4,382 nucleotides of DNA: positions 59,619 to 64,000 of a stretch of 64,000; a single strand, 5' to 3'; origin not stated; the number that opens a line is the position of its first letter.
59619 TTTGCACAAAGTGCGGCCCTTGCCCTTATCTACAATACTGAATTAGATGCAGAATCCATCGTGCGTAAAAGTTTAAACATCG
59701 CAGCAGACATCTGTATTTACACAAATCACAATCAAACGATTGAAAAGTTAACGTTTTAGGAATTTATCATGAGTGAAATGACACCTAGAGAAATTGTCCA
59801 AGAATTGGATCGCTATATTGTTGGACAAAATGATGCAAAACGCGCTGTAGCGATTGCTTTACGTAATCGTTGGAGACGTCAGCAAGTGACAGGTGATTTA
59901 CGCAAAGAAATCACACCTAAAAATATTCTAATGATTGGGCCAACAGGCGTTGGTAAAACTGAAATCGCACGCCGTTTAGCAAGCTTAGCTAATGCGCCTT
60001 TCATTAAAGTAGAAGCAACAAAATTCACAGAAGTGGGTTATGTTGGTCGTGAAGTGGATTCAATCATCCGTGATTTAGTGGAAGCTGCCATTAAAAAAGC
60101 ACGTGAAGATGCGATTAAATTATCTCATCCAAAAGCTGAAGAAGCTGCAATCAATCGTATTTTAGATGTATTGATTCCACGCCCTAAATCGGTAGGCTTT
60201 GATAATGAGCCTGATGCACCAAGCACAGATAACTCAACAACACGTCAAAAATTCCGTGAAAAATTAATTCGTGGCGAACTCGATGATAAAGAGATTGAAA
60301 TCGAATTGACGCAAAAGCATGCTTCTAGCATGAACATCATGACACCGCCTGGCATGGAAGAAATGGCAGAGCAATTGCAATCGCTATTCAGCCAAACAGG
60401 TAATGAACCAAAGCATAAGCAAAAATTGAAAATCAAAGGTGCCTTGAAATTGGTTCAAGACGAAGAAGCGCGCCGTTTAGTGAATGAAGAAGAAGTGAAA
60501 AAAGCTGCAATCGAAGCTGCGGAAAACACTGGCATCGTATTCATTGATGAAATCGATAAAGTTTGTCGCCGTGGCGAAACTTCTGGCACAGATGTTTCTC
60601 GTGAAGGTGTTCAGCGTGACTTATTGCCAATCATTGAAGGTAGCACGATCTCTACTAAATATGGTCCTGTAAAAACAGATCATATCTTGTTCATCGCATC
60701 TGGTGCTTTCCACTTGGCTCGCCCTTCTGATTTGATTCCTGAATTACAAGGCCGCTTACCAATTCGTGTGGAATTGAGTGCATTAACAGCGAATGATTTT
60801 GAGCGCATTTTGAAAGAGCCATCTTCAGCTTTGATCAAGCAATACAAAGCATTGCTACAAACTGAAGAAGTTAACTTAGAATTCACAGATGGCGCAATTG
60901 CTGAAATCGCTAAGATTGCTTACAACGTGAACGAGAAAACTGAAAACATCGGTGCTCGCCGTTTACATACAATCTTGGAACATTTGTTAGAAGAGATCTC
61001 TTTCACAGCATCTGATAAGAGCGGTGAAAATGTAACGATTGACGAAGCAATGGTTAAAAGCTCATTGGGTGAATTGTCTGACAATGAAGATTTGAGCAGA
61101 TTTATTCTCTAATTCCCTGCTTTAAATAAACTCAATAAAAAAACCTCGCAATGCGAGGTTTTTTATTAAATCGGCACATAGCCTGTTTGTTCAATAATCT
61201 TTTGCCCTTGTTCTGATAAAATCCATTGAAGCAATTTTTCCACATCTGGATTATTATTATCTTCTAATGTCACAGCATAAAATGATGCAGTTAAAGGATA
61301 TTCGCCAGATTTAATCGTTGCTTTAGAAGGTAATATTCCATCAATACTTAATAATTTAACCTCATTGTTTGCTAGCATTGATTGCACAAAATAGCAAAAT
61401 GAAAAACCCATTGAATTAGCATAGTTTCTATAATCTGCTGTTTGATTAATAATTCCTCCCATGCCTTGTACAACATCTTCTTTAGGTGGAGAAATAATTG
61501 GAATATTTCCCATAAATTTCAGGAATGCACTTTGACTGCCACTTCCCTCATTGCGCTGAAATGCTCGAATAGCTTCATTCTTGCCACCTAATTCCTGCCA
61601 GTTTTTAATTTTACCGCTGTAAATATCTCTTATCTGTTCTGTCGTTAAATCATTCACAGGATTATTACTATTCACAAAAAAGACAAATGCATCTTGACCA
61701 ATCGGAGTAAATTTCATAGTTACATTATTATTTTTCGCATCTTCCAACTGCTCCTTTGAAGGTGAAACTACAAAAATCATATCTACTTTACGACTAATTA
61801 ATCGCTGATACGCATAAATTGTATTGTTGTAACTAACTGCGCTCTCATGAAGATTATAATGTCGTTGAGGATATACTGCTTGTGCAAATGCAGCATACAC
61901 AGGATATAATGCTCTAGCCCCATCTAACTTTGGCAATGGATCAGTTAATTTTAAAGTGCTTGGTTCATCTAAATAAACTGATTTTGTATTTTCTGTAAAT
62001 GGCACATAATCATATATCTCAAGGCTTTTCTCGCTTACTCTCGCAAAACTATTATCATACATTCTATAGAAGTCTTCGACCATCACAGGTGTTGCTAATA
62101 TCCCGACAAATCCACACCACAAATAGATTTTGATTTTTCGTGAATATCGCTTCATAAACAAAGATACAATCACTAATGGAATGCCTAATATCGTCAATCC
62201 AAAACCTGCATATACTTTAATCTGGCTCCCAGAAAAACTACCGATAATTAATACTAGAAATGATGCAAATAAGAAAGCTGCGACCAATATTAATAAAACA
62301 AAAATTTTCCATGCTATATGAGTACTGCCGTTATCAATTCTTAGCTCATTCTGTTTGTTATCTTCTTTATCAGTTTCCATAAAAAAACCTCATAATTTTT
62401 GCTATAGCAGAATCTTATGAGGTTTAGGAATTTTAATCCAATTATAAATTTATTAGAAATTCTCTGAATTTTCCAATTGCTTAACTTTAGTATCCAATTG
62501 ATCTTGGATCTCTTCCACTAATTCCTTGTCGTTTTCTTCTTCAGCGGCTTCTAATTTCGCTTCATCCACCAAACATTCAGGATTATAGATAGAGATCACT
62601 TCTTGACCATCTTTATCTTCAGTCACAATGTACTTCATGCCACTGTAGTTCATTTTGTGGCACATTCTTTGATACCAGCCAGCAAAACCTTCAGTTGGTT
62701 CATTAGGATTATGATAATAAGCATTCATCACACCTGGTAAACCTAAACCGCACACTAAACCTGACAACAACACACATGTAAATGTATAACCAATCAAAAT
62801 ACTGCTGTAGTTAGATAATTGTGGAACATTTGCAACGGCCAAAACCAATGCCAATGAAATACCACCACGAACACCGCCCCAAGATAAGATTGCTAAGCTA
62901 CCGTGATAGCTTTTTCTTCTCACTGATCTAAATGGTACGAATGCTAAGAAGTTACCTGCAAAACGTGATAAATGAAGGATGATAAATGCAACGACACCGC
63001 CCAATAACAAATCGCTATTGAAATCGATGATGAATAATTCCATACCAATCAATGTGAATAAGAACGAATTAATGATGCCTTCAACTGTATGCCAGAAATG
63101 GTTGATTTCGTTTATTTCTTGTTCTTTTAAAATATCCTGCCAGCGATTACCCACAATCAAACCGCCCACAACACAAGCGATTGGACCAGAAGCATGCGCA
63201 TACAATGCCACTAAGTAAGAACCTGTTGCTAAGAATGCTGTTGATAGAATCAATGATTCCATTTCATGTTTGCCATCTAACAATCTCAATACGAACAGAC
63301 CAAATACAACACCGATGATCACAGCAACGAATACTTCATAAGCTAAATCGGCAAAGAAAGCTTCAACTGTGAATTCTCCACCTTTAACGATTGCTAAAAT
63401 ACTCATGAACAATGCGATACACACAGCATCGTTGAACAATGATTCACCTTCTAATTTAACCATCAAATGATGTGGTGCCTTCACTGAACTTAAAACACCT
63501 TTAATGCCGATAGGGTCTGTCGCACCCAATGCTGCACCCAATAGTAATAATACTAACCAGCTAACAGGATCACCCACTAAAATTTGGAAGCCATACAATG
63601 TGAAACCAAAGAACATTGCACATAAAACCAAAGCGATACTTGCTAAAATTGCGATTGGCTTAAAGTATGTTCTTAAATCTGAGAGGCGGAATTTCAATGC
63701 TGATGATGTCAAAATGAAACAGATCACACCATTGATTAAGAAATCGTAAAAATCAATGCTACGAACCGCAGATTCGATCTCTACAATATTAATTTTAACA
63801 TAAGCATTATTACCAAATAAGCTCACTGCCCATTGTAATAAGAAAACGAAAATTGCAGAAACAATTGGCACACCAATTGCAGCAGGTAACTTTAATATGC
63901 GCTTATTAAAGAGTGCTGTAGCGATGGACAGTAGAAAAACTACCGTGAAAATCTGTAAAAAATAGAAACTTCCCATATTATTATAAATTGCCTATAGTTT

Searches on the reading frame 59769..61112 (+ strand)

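Call 50: search_protein_families(library=pfam, proteins=[window:59769-61112:+], max_evalue=0.00001)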
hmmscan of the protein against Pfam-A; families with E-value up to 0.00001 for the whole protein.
window:59769-61112:+ (447 aa): 5 families
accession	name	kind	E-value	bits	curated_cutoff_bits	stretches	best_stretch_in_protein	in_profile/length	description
PF07724.20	AAA_2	-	3.1e-35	122.1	27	1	186-333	4-166/166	AAA domain (Cdc48 subfamily)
PF00004.35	AAA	-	1e-17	65.2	21.2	2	239-336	42-129/131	ATPase family associated with various cellular activities (AAA)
PF07728.20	AAA_5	-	2.5e-08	34.4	22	0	52-88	1-38/139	AAA domain (dynein-related subfamily)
PF13401.12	AAA_22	-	5.6e-08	33.6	27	0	51-97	6-55/130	AAA domain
PF00493.29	MCM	-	6.8e-06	25.8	23.3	0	7-76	16-83/224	MCM P-loop domain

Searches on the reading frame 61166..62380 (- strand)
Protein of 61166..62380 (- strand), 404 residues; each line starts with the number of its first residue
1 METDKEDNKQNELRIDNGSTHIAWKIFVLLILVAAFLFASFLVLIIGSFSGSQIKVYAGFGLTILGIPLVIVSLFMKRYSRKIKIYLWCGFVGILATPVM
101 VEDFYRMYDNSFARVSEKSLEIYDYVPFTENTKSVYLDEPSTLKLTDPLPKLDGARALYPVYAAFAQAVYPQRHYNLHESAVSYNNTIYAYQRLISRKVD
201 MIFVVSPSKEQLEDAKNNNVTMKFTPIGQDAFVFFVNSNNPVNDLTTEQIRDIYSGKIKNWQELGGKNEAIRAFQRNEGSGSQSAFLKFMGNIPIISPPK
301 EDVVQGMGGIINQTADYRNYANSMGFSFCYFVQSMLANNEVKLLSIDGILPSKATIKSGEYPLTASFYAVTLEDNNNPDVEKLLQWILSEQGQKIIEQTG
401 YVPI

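Call 50: search_protein_families(library=pfam, proteins=[window:61166-62380:-], max_evalue=0.00001)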
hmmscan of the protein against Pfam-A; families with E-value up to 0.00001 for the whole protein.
window:61166-62380:- (404 aa): 2 families
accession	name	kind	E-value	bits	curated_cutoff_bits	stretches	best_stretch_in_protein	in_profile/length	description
PF12849.12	PBP_like_2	-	1.9e-30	107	27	1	153-390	15-266/267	PBP superfamily domain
PF13531.11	SBP_bac_11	-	1.3e-06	28.8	25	1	157-401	8-226/227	Bacterial extracellular solute-binding protein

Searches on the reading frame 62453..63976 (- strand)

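Call 50: search_protein_families(library=pfam, proteins=[window:62453-63976:-], max_evalue=0.00001)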
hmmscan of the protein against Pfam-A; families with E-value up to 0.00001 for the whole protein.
window:62453-63976:- (507 aa): 1 family
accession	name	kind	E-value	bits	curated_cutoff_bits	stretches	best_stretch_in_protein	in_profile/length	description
PF00999.27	Na_H_Exchanger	-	7.2e-35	121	26.2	1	16-408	4-368/375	Sodium/hydrogen exchanger, transmembrane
